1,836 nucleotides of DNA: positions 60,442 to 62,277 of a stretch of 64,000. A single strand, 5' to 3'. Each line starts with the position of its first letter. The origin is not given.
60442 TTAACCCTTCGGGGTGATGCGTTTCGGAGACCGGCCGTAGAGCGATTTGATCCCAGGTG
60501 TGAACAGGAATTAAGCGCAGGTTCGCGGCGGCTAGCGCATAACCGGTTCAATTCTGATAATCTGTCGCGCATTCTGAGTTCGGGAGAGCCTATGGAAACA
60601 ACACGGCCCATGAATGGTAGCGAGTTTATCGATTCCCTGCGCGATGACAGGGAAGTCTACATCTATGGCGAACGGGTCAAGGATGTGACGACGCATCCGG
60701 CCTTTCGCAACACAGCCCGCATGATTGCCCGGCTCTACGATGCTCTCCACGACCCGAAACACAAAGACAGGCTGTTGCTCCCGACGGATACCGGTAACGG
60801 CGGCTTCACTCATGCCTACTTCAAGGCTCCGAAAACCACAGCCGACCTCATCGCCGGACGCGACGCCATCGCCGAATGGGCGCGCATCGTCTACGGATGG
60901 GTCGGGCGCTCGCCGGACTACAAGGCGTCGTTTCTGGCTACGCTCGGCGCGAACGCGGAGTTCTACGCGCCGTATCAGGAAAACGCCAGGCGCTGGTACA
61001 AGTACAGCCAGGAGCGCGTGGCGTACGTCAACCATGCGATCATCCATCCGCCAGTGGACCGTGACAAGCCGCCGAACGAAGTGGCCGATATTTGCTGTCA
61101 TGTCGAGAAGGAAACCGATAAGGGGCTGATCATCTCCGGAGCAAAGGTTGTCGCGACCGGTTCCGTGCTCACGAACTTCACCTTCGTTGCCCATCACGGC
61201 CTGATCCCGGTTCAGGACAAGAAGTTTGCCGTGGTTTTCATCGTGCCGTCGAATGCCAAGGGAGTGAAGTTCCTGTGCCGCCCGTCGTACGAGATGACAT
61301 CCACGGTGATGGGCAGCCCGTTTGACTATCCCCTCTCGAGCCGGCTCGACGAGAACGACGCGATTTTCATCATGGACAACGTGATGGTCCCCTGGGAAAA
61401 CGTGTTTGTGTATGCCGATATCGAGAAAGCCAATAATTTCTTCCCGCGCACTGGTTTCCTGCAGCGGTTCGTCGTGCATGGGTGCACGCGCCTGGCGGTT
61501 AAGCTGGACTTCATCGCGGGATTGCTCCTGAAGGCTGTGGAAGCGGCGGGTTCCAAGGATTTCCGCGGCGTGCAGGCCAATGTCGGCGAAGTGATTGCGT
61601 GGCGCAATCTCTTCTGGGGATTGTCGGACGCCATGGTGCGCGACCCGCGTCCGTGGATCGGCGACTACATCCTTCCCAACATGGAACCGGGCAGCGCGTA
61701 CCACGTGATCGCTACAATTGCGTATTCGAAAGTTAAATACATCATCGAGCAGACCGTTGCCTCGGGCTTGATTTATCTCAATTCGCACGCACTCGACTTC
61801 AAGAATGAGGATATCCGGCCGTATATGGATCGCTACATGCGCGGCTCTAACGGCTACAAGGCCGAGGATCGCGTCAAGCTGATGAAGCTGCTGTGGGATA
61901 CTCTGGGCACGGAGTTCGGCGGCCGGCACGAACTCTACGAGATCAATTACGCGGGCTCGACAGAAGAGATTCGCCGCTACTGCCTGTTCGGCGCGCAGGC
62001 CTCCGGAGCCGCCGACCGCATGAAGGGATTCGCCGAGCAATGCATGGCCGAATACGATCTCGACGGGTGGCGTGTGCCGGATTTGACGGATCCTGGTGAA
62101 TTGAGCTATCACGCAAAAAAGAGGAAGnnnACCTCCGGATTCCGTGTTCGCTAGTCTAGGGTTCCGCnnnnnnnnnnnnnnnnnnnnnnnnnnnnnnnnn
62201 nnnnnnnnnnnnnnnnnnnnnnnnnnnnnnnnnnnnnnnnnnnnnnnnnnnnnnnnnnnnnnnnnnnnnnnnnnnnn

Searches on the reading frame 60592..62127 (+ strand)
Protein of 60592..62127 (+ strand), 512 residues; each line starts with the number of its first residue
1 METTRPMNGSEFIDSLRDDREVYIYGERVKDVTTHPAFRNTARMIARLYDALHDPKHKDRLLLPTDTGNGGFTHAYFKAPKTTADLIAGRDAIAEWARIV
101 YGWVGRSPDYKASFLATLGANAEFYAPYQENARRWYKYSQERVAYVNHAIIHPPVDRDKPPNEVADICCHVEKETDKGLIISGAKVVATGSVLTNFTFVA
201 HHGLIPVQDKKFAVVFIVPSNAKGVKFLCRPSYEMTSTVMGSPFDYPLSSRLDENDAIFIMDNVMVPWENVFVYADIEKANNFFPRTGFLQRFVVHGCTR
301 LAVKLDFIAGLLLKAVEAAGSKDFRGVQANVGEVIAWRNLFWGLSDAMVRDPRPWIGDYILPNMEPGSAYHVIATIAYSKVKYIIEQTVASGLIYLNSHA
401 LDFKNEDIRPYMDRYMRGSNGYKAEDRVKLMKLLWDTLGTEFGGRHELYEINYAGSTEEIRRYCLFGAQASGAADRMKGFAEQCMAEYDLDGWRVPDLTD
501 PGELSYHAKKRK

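Call 52: list_cluster_members(proteins=[window:60592-62127:+, window:59075-59884:+])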
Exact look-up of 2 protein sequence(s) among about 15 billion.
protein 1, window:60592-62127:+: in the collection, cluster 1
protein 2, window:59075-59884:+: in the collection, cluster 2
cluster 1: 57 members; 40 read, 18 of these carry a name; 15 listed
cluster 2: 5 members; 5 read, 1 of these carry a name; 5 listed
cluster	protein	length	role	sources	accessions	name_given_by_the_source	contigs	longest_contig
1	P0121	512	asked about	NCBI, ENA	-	-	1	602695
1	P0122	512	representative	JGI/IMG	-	aromatic ring hydroxylase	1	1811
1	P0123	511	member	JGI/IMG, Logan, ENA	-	4-hydroxyphenylacetate 3-monooxygenase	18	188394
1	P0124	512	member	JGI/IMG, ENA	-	4-hydroxyphenylacetate 3-monooxygenase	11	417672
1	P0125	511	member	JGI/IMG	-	4-hydroxyphenylacetate 3-monooxygenase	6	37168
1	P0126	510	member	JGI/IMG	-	aromatic ring hydroxylase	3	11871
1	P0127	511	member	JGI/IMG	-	4-hydroxyphenylacetate 3-monooxygenase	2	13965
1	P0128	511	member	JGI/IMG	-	aromatic ring hydroxylase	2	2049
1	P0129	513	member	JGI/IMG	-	aromatic ring hydroxylase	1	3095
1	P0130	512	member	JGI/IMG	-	4-hydroxyphenylacetate 3-monooxygenase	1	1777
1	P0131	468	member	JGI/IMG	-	4-hydroxyphenylacetate 3-monooxygenase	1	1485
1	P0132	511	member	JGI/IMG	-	aromatic ring hydroxylase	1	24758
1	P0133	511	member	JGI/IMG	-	4-hydroxyphenylacetate 3-monooxygenase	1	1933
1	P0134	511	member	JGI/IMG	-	aromatic ring hydroxylase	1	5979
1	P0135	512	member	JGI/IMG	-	aromatic ring hydroxylase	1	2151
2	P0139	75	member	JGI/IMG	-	-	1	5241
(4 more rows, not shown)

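Call 54: find_encoding_contigs(protein=P0139, flank=5000, max_places=4)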
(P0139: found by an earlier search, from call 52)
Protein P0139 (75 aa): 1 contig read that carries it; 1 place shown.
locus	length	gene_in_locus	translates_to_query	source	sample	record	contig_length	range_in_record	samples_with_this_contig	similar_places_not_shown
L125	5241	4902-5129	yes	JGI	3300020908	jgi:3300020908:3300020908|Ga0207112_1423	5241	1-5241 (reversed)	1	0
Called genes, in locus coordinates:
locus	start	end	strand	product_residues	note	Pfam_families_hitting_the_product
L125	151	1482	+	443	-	PF01979:Amidohydro_1, PF07969:Amidohydro_3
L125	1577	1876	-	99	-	PF00216:Bac_DNA_binding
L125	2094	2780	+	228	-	-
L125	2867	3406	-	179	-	PF01288:HPPK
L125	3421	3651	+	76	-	-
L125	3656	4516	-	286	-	PF03331:LpxC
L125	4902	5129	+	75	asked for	PF01609:DDE_Tnp_1 (weak)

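Call 89: find_encoding_contigs(protein=P0124, flank=4000, max_places=6)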
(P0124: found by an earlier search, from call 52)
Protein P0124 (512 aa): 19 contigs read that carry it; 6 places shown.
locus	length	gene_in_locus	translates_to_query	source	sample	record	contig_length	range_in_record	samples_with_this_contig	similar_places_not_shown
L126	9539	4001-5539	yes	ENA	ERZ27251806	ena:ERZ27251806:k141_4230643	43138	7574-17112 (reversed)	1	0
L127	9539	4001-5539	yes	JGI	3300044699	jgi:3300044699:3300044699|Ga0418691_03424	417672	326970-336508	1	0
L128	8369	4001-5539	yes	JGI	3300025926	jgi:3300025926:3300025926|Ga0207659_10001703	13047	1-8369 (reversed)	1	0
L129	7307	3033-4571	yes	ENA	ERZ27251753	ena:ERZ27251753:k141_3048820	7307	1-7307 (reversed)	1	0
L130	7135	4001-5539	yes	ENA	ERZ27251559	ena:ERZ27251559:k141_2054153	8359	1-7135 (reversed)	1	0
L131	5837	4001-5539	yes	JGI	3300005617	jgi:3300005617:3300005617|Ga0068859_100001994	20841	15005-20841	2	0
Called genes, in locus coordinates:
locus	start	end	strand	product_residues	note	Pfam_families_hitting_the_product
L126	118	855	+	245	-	PF00075:RNase_H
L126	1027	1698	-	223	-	-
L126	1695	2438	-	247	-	PF13795:HupE_UreJ_2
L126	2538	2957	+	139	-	PF19649:DUF6152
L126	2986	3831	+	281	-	-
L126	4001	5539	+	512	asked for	PF11794:HpaB_N, PF03241:HpaB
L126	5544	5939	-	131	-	PF13620:CarboxypepD_reg, PF13715:CarbopepD_reg_2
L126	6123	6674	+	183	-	PF04542:Sigma70_r2, PF08281:Sigma70_r4_2, PF04545:Sigma70_r4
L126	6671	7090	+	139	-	-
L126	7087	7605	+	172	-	PF13801:Metal_resist, PF07813:LTXXQ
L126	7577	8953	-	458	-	PF13620:CarboxypepD_reg, PF13715:CarbopepD_reg_2 (faint), PF17210:SdrD_B (faint), PF17802:SpaA (faint), PF22904:NOMO1-like_2nd (faint), PF00775:Dioxygenase_C (faint), PF09430:EMC7_beta-sandw (faint), PF13620:CarboxypepD_reg, +1 more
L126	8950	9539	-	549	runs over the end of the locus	PF00775:Dioxygenase_C (faint), PF13620:CarboxypepD_reg, PF13715:CarbopepD_reg_2 (faint), PF17210:SdrD_B (faint), PF17802:SpaA (faint), PF22904:NOMO1-like_2nd (faint), PF23193:NOMO_3rd (faint), PF13620:CarboxypepD_reg (weak), +2 more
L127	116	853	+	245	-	PF00075:RNase_H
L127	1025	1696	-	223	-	-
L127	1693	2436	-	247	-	PF13795:HupE_UreJ_2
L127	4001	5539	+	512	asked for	PF11794:HpaB_N, PF03241:HpaB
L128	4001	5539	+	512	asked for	PF11794:HpaB_N, PF03241:HpaB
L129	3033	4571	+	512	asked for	PF11794:HpaB_N, PF03241:HpaB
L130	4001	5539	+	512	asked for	PF11794:HpaB_N, PF03241:HpaB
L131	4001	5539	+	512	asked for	PF11794:HpaB_N, PF03241:HpaB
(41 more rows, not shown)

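Call 90: find_encoding_contigs(protein=P0123, flank=4000, max_places=6)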
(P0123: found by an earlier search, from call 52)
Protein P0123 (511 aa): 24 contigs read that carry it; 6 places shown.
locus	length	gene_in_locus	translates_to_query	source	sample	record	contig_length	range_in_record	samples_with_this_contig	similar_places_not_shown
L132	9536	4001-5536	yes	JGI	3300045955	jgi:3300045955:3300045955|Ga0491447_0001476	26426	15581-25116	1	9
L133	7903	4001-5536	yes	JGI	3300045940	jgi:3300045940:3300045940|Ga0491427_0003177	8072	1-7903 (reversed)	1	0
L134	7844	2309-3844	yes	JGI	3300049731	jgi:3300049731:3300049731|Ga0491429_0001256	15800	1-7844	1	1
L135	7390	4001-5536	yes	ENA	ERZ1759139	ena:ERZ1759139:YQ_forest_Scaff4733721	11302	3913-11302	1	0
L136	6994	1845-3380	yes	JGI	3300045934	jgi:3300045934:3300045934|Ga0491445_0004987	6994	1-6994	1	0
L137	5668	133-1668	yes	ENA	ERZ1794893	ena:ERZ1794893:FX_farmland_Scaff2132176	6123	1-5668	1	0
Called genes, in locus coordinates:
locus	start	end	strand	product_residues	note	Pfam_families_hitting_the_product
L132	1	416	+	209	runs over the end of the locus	-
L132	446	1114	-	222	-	-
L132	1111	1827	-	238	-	PF13795:HupE_UreJ_2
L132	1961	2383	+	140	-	PF19649:DUF6152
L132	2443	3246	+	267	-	-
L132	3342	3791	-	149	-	-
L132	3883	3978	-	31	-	-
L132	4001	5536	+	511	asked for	PF11794:HpaB_N, PF03241:HpaB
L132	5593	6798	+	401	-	PF25919:BSH_CusB (faint), PF25917:BSH_RND, PF25876:HH_MFP_RND (faint), PF25944:Beta-barrel_RND, PF25954:Beta-barrel_RND_2 (faint), PF25967:RND-MFP_C, PF25975:CzcB_C (weak), PF25989:YknX_C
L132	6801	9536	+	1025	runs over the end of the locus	PF00873:ACR_tran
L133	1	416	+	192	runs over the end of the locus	-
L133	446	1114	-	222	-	-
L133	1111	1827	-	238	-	PF13795:HupE_UreJ_2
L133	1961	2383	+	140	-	PF19649:DUF6152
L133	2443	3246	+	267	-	-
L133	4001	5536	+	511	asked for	PF11794:HpaB_N, PF03241:HpaB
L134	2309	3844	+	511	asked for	PF11794:HpaB_N, PF03241:HpaB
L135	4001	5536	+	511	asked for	PF11794:HpaB_N, PF03241:HpaB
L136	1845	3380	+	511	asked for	PF11794:HpaB_N, PF03241:HpaB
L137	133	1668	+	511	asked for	PF11794:HpaB_N, PF03241:HpaB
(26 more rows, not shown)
